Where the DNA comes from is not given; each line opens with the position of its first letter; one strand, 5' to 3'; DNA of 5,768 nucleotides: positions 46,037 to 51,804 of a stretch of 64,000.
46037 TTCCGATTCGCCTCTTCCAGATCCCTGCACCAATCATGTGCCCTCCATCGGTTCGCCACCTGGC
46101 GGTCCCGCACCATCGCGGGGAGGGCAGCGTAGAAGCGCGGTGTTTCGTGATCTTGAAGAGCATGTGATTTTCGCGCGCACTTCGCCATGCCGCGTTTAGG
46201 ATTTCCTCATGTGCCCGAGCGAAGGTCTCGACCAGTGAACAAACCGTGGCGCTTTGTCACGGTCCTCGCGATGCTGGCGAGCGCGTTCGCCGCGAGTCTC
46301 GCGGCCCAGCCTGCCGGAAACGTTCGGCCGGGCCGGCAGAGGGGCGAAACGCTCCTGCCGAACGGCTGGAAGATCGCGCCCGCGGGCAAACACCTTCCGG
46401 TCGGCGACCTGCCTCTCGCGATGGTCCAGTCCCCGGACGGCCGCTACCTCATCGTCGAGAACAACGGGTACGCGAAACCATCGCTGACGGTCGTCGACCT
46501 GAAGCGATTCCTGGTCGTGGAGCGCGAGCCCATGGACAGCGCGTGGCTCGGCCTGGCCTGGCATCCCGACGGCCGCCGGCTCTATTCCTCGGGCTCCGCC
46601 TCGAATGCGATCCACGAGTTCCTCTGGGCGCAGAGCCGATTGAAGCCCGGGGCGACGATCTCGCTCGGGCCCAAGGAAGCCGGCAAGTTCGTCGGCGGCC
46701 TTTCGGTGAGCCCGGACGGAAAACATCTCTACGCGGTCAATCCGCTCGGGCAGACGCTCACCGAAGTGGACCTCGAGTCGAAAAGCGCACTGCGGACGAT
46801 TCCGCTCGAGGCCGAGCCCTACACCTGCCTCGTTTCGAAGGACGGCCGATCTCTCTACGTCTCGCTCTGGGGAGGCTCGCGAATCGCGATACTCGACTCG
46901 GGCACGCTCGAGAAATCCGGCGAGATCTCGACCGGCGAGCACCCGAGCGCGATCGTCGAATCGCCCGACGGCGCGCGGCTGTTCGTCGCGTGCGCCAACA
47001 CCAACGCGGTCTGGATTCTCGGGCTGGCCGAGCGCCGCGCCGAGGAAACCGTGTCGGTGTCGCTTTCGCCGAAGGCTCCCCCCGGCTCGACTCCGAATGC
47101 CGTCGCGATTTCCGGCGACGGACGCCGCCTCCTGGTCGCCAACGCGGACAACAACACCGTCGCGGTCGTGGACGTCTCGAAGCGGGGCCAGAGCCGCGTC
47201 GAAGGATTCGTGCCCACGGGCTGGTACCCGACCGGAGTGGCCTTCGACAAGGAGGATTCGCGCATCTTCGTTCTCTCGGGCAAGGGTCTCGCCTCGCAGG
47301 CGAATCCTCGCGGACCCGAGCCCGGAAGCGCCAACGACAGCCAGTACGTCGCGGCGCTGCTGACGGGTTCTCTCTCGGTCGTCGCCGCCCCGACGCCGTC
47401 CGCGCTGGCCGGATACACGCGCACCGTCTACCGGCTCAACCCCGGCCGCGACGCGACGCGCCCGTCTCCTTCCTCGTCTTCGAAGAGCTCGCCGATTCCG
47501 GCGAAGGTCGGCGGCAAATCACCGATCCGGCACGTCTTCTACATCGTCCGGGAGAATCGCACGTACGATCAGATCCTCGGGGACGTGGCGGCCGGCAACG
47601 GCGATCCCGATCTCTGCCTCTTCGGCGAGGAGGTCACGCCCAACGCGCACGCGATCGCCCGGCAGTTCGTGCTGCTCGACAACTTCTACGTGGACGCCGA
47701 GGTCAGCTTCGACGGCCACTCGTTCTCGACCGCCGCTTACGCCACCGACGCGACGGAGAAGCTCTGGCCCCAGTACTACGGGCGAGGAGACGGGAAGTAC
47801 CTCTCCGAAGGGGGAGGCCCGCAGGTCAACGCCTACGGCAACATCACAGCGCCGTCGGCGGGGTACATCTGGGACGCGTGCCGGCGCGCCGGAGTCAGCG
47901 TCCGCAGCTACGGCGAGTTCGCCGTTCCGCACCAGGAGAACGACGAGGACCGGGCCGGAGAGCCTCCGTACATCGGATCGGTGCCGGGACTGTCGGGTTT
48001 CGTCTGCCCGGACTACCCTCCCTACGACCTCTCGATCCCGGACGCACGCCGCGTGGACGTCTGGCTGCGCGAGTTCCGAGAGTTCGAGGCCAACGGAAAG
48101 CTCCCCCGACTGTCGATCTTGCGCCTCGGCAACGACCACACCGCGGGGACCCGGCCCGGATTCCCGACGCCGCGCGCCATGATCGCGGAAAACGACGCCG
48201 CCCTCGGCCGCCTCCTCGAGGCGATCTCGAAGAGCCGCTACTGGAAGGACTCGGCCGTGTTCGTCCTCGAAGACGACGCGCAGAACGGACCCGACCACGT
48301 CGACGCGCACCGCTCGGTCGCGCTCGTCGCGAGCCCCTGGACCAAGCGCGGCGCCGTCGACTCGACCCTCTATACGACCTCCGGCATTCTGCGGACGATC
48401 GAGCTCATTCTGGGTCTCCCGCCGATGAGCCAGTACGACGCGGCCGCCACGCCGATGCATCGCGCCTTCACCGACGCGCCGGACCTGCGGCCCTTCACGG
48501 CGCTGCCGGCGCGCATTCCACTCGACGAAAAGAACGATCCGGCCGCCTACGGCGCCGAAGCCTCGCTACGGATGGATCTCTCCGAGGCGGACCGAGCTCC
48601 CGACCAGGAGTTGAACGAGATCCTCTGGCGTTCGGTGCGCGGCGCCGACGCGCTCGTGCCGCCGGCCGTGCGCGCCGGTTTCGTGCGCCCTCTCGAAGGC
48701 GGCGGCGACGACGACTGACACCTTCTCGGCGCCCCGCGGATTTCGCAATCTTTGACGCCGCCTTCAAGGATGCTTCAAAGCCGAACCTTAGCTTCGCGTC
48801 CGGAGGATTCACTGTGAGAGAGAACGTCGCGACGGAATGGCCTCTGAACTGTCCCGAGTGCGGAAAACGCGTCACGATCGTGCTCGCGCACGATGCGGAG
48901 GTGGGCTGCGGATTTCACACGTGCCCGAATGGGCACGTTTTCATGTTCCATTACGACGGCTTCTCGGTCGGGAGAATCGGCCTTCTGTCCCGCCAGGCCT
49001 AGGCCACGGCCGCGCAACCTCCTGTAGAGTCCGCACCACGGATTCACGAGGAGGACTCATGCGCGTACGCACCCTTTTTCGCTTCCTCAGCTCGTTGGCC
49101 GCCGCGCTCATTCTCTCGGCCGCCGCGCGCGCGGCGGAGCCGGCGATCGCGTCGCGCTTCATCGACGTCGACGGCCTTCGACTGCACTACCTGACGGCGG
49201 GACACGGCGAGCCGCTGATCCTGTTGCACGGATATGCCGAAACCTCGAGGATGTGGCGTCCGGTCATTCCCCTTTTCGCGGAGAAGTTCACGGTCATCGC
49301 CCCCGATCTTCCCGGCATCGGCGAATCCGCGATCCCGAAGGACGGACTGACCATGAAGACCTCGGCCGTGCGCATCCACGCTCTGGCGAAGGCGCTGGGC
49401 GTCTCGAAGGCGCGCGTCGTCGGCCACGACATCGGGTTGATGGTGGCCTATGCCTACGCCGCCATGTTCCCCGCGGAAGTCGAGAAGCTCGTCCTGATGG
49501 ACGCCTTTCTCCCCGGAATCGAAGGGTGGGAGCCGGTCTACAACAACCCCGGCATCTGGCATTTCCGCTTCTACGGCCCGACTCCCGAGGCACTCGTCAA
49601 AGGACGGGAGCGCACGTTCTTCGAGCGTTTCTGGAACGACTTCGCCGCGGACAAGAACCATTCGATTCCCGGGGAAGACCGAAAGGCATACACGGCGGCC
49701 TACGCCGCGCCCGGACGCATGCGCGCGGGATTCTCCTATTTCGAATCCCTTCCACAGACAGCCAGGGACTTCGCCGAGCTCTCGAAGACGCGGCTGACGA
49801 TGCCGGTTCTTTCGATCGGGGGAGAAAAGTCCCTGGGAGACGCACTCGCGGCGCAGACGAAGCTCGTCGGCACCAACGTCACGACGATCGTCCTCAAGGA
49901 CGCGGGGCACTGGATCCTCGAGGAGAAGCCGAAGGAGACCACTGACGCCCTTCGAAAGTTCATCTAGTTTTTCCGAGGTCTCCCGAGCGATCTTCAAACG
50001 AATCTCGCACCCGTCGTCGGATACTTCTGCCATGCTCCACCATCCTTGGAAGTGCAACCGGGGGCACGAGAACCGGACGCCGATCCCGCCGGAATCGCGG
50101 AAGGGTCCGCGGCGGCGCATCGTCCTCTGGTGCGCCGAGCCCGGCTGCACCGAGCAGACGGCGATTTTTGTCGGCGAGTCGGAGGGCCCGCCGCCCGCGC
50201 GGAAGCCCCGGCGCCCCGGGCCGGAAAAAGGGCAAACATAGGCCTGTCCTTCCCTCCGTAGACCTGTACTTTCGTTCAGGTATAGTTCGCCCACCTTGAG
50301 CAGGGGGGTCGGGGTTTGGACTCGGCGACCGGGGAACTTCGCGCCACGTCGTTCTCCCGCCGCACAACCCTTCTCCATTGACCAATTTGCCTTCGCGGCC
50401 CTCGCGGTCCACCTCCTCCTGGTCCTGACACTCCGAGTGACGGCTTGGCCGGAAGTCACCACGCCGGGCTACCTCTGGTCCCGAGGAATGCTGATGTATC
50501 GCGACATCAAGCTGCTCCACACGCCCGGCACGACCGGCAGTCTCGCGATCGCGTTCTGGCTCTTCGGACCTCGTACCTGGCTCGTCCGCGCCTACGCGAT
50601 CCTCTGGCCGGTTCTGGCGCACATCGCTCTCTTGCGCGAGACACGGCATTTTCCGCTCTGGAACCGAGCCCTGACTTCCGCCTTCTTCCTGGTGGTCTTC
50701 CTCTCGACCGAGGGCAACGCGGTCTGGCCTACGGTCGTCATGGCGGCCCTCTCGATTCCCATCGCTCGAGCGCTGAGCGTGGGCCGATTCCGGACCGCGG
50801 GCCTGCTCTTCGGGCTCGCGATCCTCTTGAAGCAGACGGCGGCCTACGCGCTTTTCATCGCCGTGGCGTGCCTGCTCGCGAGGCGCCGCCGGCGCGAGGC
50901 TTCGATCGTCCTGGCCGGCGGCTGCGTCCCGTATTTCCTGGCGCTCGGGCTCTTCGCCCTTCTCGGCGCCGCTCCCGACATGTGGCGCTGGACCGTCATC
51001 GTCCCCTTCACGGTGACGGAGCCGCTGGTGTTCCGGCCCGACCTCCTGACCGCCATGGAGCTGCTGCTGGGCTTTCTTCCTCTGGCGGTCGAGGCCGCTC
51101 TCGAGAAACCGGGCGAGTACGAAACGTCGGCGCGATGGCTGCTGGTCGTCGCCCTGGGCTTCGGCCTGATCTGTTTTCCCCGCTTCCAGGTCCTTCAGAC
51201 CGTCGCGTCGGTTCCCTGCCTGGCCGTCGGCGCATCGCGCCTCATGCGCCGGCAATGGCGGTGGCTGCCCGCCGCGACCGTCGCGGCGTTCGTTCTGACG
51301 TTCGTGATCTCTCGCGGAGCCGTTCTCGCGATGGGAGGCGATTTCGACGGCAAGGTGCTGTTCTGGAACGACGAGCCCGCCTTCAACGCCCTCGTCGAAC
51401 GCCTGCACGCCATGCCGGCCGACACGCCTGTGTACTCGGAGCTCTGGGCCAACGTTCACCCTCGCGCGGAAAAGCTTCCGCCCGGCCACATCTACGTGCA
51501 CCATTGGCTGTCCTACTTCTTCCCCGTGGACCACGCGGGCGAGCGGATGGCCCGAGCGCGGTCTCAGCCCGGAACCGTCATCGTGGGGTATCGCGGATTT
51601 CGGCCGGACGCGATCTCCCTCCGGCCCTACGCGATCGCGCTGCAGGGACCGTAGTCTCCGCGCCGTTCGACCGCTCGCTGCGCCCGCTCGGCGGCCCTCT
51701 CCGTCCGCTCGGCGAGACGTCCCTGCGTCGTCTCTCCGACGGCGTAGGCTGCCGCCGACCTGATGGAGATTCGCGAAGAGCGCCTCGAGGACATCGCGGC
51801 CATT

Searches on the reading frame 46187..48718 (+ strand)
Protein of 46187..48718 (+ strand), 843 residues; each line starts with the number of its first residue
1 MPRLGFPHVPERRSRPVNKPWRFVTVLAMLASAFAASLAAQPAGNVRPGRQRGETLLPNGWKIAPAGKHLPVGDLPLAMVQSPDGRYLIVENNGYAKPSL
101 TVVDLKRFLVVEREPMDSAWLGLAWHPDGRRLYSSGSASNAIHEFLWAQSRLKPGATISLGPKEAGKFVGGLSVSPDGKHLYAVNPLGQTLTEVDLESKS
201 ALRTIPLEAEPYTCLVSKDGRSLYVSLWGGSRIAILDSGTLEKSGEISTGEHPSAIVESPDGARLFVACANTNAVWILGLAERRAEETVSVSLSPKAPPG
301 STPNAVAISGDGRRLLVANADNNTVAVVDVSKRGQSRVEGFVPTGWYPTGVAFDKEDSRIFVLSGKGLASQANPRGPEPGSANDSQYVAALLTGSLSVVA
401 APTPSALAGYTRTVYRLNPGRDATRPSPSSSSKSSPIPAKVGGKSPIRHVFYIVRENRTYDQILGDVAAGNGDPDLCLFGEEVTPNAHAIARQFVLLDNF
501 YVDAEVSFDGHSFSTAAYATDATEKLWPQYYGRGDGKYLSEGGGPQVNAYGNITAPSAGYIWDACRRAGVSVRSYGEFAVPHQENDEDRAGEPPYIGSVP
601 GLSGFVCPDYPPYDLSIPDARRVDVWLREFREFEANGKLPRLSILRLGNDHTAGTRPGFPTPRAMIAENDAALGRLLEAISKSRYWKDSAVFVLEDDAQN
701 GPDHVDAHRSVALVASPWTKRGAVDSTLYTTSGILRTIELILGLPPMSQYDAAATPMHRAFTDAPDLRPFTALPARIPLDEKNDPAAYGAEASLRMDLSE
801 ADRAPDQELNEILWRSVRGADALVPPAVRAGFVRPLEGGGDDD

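Call 15: search_protein_families(library=pfam, proteins=[window:46187-48718:+], max_evalue=0.01)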
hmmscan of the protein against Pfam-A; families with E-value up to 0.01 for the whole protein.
window:46187-48718:+ (843 aa): 11 families
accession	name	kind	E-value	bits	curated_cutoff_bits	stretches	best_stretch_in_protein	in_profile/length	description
PF10282.15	Lactonase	-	3.1e-15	56.7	21.7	2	216-277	251-317/344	Lactonase, 7-bladed beta-propeller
PF04185.19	Phosphoesterase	-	1e-11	45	23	1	479-745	102-356/356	Phosphoesterase family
PF25174.1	Beta-prop_THOC3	-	3.5e-09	36.5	305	1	80-264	95-268/272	THOC3 beta-propeller domain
PF08450.18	SGL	-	1.4e-08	35.1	26.3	1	99-226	116-243/246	SMP-30/Gluconolactonase/LRE-like region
PF02239.22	Cytochrom_D1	-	1.1e-07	31.2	25.5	1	171-335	40-205/368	Cytochrome D1 heme domain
PF23393.2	Beta-prop_WDR90_POC16_2nd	-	4e-05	23.4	60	0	100-198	60-159/291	WDR90/POC16, second beta-propeller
PF00400.38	WD40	-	0.00035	21.5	27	0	122-138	16-31/39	WD domain, G-beta repeat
PF23414.1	Beta-prop_EML_2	-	0.00035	20.5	90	1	171-273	3-104/266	Echinoderm microtubule-associated protein second beta-propeller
PF07676.18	PD40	-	0.0005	20.4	20.9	0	124-133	15-24/38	WD40-like Beta Propeller Repeat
PF01436.27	NHL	-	0.0057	17.1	20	0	303-327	4-27/28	NHL repeat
PF21783.3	YNCE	-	0.0068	16.2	27.1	0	287-333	272-316/339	YNCE-like beta-propeller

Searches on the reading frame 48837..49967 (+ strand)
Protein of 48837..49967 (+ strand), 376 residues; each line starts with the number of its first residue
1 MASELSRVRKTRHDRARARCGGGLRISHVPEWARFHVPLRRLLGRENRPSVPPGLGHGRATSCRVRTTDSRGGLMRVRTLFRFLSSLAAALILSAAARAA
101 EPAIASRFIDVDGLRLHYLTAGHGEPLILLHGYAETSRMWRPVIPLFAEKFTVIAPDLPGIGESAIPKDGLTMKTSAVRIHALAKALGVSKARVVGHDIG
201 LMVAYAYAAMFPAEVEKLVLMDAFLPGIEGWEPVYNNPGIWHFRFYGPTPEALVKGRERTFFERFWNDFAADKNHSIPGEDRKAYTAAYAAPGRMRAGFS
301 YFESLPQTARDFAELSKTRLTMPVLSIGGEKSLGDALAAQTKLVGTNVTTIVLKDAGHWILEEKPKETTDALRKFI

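Call 15: search_protein_families(library=pfam, proteins=[window:48837-49967:+], max_evalue=0.01)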
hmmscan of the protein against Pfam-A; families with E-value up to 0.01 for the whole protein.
window:48837-49967:+ (376 aa): 4 families
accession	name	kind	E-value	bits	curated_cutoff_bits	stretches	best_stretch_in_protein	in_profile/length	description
PF00561.26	Abhydrolase_1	-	9.3e-26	91.4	25.8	1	126-365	2-245/245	alpha/beta hydrolase fold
PF12697.13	Abhydrolase_6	-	2.6e-18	67.9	26.3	1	127-370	1-216/217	Alpha/beta hydrolase family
PF03096.20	Ndr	-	1.4e-05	24.4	23.3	0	145-231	50-139/283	Ndr family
PF12146.15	Hydrolase_4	-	0.00037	20.3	27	1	127-225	7-111/239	Serine aminopeptidase, S33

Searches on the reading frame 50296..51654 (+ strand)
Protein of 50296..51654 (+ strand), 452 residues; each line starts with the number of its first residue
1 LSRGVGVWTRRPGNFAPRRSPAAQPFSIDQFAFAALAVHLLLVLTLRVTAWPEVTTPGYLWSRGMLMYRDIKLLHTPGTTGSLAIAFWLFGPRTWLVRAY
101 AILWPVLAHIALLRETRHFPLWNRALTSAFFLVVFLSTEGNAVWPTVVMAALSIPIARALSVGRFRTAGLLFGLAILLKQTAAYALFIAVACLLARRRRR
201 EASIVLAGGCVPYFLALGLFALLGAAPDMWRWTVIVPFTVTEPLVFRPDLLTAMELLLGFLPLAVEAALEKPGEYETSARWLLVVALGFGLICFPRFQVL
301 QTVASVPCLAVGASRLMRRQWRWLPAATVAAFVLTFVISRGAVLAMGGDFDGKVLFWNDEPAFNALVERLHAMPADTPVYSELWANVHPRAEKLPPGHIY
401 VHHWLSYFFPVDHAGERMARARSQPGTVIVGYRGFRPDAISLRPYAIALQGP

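Call 15: search_protein_families(library=pfam, proteins=[window:50296-51654:+], max_evalue=0.01)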
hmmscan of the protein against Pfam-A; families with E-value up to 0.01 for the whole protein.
window:50296-51654:+ (452 aa): 1 family
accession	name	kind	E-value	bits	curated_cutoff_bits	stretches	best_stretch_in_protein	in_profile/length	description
PF13231.12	PMT_2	-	0.0037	17.9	26.1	1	82-205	9-143/160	Dolichyl-phosphate-mannose-protein mannosyltransferase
